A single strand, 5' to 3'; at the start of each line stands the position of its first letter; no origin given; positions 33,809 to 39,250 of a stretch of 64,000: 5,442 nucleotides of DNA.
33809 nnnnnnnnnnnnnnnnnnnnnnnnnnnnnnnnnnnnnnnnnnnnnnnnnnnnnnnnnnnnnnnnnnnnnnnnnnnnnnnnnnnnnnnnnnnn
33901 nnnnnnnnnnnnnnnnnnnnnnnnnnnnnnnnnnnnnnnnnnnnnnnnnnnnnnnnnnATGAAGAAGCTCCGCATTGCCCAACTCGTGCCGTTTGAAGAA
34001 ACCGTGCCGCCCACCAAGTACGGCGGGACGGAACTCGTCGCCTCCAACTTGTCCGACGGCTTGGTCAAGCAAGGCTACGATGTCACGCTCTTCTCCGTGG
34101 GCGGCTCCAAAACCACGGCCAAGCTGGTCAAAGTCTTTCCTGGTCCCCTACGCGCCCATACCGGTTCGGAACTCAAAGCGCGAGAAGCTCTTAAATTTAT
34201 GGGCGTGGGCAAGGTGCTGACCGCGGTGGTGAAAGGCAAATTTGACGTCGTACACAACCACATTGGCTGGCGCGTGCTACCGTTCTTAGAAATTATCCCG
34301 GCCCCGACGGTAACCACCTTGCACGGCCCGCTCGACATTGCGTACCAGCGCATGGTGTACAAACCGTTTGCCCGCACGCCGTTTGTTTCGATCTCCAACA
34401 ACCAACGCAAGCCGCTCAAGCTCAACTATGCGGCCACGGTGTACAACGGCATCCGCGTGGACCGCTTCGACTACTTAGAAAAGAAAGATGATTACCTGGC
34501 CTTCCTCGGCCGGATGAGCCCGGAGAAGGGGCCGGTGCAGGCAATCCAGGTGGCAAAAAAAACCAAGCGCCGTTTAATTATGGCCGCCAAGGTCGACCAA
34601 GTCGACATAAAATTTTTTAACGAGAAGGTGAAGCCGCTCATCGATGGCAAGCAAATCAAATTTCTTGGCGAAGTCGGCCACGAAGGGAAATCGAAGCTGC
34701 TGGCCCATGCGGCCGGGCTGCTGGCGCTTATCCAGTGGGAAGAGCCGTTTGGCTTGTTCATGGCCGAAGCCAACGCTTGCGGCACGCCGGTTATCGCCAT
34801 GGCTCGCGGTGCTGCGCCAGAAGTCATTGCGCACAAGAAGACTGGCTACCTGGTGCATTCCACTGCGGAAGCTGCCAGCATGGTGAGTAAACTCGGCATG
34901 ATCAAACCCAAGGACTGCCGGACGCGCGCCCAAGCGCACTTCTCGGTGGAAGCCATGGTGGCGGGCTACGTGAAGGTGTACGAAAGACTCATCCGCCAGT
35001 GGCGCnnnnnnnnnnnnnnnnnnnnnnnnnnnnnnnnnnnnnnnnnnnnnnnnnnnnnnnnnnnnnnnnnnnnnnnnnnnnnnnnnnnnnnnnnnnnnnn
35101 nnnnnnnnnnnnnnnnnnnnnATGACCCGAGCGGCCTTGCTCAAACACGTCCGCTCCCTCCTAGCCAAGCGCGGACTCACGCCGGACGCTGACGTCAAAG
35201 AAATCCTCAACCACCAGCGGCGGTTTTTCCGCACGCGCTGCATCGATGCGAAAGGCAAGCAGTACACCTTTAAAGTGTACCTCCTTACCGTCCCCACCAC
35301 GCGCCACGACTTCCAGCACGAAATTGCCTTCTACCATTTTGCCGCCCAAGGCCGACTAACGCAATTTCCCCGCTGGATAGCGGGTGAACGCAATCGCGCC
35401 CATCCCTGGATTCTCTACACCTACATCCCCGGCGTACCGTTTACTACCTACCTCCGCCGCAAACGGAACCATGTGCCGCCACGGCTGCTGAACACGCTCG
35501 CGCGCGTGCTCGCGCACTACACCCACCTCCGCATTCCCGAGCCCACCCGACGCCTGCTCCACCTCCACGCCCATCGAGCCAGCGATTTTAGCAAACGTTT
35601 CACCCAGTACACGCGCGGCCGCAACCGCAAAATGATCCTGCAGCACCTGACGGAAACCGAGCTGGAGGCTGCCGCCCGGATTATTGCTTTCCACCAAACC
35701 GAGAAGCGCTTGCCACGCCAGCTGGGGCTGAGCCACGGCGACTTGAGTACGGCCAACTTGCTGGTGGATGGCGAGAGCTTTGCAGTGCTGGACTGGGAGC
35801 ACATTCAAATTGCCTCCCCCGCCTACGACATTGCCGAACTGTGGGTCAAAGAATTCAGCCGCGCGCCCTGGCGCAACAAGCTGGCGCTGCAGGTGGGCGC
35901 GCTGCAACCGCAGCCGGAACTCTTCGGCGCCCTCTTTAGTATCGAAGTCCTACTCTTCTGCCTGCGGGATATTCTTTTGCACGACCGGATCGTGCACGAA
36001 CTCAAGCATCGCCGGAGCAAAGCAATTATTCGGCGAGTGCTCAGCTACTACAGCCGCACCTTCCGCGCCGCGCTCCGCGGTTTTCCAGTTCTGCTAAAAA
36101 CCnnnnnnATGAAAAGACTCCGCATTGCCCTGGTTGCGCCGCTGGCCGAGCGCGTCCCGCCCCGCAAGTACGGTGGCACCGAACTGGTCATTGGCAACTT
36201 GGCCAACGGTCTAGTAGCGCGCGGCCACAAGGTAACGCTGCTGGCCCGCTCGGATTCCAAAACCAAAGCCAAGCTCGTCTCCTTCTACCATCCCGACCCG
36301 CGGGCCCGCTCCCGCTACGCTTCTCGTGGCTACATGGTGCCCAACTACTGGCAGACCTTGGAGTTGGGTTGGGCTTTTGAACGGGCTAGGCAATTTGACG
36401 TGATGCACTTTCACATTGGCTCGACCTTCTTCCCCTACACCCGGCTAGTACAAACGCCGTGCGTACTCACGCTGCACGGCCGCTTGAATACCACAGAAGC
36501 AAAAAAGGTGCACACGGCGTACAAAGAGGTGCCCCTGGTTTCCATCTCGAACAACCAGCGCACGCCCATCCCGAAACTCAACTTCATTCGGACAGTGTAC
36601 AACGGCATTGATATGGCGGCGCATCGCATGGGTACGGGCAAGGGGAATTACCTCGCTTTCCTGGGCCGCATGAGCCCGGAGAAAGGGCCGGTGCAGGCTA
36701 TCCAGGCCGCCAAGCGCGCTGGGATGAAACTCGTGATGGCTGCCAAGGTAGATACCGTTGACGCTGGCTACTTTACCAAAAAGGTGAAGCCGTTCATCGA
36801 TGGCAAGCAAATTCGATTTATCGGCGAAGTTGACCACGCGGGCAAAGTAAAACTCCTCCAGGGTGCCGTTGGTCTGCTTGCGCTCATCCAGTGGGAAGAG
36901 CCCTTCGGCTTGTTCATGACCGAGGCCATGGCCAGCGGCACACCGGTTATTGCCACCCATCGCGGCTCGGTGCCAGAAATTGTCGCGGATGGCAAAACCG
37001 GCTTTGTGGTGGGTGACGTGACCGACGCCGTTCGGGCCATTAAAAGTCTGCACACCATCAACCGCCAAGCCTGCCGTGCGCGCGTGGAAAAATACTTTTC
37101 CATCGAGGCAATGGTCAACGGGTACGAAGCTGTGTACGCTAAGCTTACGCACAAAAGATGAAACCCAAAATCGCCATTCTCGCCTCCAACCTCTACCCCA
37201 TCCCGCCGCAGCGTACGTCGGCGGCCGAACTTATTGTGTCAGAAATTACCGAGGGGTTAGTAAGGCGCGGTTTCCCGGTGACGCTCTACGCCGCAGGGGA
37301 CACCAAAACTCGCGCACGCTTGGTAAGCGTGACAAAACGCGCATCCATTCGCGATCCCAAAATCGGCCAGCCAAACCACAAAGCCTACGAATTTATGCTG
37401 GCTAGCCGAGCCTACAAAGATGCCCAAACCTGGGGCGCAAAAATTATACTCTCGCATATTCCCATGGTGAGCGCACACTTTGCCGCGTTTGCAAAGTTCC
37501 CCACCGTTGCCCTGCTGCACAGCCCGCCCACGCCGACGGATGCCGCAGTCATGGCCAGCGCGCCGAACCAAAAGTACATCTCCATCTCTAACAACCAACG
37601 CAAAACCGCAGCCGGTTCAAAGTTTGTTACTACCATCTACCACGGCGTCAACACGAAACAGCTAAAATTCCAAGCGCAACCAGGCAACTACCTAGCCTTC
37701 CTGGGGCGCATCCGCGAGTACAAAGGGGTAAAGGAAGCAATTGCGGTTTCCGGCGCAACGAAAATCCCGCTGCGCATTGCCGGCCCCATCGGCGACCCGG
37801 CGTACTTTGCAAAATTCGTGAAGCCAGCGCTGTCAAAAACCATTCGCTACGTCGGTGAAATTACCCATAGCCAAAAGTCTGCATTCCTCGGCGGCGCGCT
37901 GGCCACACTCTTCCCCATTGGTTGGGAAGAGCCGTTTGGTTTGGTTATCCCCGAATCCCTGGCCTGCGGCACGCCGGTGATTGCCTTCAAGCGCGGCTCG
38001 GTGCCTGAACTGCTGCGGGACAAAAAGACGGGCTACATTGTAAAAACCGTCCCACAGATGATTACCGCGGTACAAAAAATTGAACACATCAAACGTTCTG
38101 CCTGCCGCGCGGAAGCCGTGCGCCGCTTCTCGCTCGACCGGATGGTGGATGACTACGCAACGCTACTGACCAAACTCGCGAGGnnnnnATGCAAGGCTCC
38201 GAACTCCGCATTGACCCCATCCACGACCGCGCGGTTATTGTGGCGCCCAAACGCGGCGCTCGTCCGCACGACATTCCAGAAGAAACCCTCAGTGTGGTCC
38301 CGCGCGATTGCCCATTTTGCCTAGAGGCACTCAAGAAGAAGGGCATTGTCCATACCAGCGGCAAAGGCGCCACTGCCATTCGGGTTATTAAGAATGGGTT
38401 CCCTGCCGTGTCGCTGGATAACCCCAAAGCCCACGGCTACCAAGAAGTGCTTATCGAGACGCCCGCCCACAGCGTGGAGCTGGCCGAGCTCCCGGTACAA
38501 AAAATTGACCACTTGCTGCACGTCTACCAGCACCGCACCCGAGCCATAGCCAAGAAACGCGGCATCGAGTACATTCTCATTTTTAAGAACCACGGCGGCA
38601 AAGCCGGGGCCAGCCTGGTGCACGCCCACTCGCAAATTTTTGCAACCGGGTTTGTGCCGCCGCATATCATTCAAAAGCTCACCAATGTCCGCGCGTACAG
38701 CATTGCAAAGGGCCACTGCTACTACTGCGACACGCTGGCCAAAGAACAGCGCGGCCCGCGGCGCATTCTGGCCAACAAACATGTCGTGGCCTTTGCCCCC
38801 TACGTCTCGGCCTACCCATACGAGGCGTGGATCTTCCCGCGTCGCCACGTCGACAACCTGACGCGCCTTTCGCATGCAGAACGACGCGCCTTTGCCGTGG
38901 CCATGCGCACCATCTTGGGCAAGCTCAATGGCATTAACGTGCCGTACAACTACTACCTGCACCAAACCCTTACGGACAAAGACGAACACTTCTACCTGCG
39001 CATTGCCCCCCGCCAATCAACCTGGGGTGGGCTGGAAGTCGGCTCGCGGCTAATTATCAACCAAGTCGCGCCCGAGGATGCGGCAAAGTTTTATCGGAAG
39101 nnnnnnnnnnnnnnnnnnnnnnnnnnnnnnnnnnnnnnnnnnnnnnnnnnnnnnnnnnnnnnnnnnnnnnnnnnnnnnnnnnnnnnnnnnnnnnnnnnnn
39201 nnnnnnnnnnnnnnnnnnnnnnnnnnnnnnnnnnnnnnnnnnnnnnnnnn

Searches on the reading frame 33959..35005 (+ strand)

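Call 4: search_protein_families(library=pfam, proteins=[window:33959-35005:+], max_evalue=0.01)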
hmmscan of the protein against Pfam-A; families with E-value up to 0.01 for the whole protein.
window:33959-35005:+ (349 aa): 4 families
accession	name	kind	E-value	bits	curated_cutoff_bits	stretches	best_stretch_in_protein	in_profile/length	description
PF00534.26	Glycos_transf_1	-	2.3e-21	76.5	26.4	1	170-308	7-148/172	Glycosyl transferases group 1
PF13692.12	Glyco_trans_1_4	-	9.1e-15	55.6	27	1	179-308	3-135/142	Glycosyl transferases group 1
PF13439.12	Glyco_transf_4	-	1.5e-10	41.8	28.5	1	21-137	1-130/170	Glycosyltransferase Family 4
PF13579.12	Glyco_trans_4_4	-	1.7e-05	25.7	29.7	1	22-138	1-117/158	Glycosyl transferase 4-like domain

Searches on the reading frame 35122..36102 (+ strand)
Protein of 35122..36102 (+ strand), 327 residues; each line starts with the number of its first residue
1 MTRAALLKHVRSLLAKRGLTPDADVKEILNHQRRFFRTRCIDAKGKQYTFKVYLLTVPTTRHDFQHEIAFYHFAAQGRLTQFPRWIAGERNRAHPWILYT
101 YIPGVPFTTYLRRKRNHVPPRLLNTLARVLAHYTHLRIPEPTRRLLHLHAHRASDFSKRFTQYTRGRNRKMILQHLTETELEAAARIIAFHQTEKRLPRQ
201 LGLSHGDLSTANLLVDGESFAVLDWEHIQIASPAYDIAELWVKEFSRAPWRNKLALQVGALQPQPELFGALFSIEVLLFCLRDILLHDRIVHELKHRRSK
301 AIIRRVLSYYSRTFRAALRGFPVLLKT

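Call 4: search_protein_families(library=pfam, proteins=[window:35122-36102:+], max_evalue=0.01)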
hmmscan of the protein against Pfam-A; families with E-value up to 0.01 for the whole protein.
window:35122-36102:+ (327 aa): 6 families
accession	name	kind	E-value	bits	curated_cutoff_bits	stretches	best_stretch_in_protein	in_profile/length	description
PF01636.29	APH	-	2.5e-20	73.7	23.2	1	46-250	21-218/239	Phosphotransferase enzyme family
PF01633.27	Choline_kinase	-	0.00028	20.8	29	1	120-239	86-202/300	Choline/ethanolamine kinase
PF19974.5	TCAD9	-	0.001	18.7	40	1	192-241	288-338/429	Ternary complex associated domain 9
PF07914.17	DUF1679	-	0.001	18.5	24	1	188-248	255-321/414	Uncharacterized oxidoreductase dhs-27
PF01163.29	RIO1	-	0.0055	16.8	22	0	175-226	97-149/187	RIO domain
PF09373.15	PMBR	-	0.0057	17.1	24.9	0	181-199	11-29/33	Pseudomurein-binding repeat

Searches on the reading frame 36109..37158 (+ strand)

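Call 4: search_protein_families(library=pfam, proteins=[window:36109-37158:+], max_evalue=0.01)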
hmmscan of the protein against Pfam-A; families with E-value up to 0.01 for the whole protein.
window:36109-37158:+ (350 aa): 5 families
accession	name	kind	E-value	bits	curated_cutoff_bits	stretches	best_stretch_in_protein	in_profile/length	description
PF00534.26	Glycos_transf_1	-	3.6e-21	75.9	26.4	1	178-317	14-158/172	Glycosyl transferases group 1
PF13692.12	Glyco_trans_1_4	-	5.6e-17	62.8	27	1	181-314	3-139/142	Glycosyl transferases group 1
PF13439.12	Glyco_transf_4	-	7.7e-13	49.3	28.5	1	21-127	1-108/170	Glycosyltransferase Family 4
PF13579.12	Glyco_trans_4_4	-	6e-09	36.9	29.7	1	22-126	1-105/158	Glycosyl transferase 4-like domain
PF13524.12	Glyco_trans_1_2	-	0.0077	16.6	25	0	270-327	67-130/144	Glycosyl transferase-like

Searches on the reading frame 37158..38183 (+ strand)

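Call 4: search_protein_families(library=pfam, proteins=[window:37158-38183:+], max_evalue=0.01)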
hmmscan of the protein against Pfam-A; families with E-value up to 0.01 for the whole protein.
window:37158-38183:+ (342 aa): 4 families
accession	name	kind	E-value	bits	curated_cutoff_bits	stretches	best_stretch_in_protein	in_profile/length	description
PF00534.26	Glycos_transf_1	-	2.4e-20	73.2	26.4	1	175-313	14-157/172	Glycosyl transferases group 1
PF13692.12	Glyco_trans_1_4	-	1.4e-14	55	27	1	178-307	3-138/142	Glycosyl transferases group 1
PF13439.12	Glyco_transf_4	-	1.1e-06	29.2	28.5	1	24-166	5-168/170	Glycosyltransferase Family 4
PF13579.12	Glyco_trans_4_4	-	0.0092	16.8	29.7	0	25-138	5-114/158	Glycosyl transferase 4-like domain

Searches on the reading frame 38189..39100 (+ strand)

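Call 4: search_protein_families(library=pfam, proteins=[window:38189-39100:+], max_evalue=0.01)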
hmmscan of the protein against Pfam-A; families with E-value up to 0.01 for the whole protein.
window:38189-39100:+ (304 aa): 5 families
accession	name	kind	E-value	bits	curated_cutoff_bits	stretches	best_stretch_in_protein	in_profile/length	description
PF01087.27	GalP_UDP_transf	-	2.3e-14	54.7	22.1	1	75-157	102-184/184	Galactose-1-phosphate uridyl transferase, N-terminal domain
PF16268.10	DUF4921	-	1.3e-09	38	28.5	1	120-297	215-388/425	Domain of unknown function (DUF4921)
PF16285.10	DUF4931_N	-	5.3e-09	36.7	24.1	1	39-151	18-119/124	Domain of unknown function (DUF4931) N-terminal domain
PF02744.22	GalP_UDP_tr_C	-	2.9e-06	27.5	29.2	1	166-265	4-107/165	Galactose-1-phosphate uridyl transferase, C-terminal domain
PF01230.28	HIT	-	3.4e-06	28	21.5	0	192-242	8-58/98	HIT domain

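Call 6: search_protein_families(library=ncbifam, proteins=[window:38189-39100:+], max_evalue=0.1)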
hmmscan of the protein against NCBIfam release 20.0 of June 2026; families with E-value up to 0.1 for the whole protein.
window:38189-39100:+ (304 aa): 2 families
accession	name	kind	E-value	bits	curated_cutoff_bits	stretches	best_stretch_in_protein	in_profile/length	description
NF008724.0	PRK11720.1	equivalog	8.2e-34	117.2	448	1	6-264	12-287/348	UDP-glucose--hexose-1-phosphate uridylyltransferase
TIGR00209.1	galT_1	equivalog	3.2e-28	98.7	102.1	1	5-265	12-289/349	galactose-1-phosphate uridylyltransferase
